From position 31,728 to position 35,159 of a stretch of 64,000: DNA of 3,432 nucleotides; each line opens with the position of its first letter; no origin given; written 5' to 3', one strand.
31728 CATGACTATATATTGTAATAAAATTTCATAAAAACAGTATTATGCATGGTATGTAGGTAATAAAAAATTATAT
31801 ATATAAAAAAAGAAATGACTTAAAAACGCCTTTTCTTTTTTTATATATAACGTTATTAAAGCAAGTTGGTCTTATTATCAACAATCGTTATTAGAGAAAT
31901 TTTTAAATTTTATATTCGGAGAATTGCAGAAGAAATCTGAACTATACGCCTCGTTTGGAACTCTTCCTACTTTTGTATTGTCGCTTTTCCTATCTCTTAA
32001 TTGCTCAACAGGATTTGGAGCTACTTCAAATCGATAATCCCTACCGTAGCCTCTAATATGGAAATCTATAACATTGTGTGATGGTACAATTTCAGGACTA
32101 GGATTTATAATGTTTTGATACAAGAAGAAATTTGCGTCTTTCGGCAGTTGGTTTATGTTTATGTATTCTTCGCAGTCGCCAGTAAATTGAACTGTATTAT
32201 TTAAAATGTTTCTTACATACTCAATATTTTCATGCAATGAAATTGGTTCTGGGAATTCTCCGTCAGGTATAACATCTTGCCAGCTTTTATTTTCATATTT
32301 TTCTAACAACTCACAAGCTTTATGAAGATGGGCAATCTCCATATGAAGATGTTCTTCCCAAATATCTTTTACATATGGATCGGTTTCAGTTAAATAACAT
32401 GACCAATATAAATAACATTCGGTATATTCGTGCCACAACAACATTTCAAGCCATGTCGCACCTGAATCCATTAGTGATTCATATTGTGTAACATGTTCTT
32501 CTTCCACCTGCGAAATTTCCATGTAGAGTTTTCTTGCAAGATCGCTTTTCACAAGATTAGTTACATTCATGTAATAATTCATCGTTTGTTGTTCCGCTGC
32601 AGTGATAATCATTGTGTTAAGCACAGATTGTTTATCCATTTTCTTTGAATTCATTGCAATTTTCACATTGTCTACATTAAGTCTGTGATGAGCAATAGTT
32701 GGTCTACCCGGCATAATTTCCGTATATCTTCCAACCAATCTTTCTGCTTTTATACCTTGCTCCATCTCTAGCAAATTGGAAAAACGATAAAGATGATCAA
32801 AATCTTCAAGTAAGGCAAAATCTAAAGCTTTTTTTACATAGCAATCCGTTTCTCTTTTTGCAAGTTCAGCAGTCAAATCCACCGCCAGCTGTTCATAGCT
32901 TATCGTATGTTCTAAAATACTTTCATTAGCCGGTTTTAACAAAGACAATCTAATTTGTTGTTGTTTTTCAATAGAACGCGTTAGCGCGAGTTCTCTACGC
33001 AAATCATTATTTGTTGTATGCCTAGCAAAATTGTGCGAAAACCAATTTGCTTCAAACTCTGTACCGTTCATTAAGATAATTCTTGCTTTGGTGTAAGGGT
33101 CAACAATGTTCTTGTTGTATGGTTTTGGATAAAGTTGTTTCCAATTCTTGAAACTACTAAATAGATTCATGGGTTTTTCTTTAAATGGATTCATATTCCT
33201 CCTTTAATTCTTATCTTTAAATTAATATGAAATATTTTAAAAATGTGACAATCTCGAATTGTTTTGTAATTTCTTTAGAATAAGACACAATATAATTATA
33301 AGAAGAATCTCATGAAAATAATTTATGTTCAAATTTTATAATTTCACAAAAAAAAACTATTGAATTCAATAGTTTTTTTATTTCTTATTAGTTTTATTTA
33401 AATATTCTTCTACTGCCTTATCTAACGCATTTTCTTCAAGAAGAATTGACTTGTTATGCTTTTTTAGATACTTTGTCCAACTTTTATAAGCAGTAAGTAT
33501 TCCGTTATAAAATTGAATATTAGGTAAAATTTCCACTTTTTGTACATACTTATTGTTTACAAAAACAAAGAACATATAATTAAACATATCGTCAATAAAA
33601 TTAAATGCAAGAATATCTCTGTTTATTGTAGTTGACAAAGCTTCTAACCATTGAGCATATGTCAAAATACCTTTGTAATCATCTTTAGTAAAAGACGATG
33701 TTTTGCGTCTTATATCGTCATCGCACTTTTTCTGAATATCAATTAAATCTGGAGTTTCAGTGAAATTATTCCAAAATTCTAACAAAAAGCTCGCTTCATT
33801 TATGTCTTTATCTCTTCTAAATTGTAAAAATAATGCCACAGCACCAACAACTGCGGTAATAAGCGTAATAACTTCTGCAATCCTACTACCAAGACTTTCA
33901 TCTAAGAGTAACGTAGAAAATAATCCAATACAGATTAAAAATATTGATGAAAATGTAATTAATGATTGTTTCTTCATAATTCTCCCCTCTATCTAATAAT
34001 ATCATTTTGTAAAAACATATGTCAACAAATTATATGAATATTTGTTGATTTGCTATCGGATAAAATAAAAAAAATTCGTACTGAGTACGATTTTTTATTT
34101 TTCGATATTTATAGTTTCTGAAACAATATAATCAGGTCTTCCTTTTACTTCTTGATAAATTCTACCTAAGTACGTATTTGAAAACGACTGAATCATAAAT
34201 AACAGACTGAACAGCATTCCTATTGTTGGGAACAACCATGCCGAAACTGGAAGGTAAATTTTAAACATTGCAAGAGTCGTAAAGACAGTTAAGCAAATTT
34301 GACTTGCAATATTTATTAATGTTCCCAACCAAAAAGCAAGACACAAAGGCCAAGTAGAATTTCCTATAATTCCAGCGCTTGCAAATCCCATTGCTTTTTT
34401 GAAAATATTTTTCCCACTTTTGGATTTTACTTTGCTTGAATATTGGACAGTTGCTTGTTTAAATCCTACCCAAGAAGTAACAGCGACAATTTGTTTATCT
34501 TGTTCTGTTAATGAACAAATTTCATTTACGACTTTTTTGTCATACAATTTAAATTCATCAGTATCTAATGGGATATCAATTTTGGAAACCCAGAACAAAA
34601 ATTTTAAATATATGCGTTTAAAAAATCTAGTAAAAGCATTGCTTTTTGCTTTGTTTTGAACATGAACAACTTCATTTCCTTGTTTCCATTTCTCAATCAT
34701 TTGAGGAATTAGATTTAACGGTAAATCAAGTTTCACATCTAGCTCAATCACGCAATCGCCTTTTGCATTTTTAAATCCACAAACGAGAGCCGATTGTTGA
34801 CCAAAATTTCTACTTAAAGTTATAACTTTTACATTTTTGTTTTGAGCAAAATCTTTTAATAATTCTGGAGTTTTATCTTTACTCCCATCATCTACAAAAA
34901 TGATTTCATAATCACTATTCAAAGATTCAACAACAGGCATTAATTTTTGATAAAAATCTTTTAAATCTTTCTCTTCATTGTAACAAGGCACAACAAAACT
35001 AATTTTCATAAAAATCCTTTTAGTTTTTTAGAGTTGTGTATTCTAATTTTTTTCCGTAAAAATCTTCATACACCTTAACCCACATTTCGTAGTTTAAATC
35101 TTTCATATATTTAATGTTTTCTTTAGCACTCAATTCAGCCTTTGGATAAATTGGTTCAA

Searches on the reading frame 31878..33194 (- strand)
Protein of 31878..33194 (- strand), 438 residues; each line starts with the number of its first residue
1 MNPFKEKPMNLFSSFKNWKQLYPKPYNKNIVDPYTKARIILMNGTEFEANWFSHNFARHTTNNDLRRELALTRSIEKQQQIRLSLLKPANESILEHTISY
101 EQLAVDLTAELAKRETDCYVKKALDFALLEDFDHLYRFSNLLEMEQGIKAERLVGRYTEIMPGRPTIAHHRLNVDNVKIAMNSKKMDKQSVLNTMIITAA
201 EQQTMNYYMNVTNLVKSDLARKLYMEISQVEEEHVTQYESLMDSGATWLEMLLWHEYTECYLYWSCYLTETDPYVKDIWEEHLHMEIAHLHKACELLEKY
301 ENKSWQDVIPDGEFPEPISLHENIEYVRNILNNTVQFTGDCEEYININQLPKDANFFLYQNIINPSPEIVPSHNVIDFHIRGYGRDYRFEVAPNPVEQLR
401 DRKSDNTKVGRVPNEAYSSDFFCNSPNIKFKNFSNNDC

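Call 43: search_protein_families(library=pfam, proteins=[window:31878-33194:-], max_evalue=0.01)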
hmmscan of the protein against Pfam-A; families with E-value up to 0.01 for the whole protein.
window:31878-33194:- (438 aa): 0 families

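Call 59: search_protein_families(library=padloc, proteins=[window:31878-33194:-], max_evalue=0.001)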
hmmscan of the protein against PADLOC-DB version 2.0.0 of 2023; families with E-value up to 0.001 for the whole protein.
window:31878-33194:- (438 aa): 0 families

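Call 64: search_protein_families(library=phrogs, proteins=[window:31878-33194:-], max_evalue=0.01)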
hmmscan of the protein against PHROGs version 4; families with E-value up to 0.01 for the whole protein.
window:31878-33194:- (438 aa): 0 families

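Call 87: find_encoding_contigs(protein=window:31878-33194:-, flank=6000, max_places=6)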
Protein window:31878-33194:- (438 aa): 3 contigs read that carry it; 3 places shown.
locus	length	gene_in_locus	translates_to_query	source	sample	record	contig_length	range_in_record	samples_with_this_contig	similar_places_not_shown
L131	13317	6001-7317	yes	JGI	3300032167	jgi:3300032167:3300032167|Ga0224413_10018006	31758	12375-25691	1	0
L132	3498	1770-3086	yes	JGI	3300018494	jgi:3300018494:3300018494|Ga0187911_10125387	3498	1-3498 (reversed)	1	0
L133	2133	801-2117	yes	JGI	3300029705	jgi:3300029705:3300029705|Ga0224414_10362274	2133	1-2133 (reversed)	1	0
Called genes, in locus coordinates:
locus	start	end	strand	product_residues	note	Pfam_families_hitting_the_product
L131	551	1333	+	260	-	-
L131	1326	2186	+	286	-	PF01501:Glyco_transf_8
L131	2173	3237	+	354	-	PF01501:Glyco_transf_8, PF18404:Glyco_transf_24 (weak)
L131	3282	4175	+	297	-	PF01553:Acyltransferase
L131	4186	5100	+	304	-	PF00535:Glycos_transf_2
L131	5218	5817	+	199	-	PF15956:DUF4760 (faint)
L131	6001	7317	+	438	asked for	-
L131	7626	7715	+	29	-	-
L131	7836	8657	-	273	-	PF04326:SLFN_AlbA_2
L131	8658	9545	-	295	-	PF18899:DUF5655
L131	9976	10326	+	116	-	-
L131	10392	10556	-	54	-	PF14168:YjzC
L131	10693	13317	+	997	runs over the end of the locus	PF21445:ADDB_N, PF12705:PDDEXK_1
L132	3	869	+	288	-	?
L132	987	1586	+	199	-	PF15956:DUF4760 (faint)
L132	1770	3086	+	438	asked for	-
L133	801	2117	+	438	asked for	-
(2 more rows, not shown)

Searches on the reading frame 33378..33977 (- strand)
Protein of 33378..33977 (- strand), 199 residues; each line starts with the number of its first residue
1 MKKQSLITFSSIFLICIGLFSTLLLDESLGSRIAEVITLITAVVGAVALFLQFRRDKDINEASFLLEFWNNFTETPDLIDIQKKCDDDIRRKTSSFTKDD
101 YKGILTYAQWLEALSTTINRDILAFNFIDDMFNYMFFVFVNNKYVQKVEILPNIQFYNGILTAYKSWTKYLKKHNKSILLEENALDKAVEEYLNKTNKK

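Call 43: search_protein_families(library=pfam, proteins=[window:33378-33977:-], max_evalue=0.01)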
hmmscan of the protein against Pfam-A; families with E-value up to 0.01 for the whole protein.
window:33378-33977:- (199 aa): 1 family
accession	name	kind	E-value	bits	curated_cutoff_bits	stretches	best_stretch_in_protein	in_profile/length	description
PF15956.11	DUF4760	-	3e-05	24.6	25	1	40-138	2-109/141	Domain of unknown function (DUF4760)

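Call 59: search_protein_families(library=padloc, proteins=[window:33378-33977:-], max_evalue=0.001)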
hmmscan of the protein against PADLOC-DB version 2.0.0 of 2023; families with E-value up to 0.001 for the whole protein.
window:33378-33977:- (199 aa): 1 family
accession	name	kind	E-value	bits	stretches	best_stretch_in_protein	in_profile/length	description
PDLC01072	Csx23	-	0.00097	17.3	0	8-107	14-99/143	Unknown function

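Call 64: search_protein_families(library=phrogs, proteins=[window:33378-33977:-], max_evalue=0.01)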
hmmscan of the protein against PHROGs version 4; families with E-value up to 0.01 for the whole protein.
window:33378-33977:- (199 aa): 0 families

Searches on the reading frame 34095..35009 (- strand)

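Call 43: search_protein_families(library=pfam, proteins=[window:34095-35009:-], max_evalue=0.01)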
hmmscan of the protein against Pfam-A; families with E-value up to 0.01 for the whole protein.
window:34095-35009:- (304 aa): 3 families
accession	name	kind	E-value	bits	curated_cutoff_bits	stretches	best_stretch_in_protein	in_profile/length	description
PF00535.33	Glycos_transf_2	-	6.8e-28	98.1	23.3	1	4-163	1-166/168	Glycosyl transferase family 2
PF10111.15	Glyco_tranf_2_2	-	0.00034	20.6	27.3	1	5-92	2-90/276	Glycosyltransferase like family 2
PF13641.12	Glyco_tranf_2_3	-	0.0013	19.3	27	1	3-88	3-91/230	Glycosyltransferase like family 2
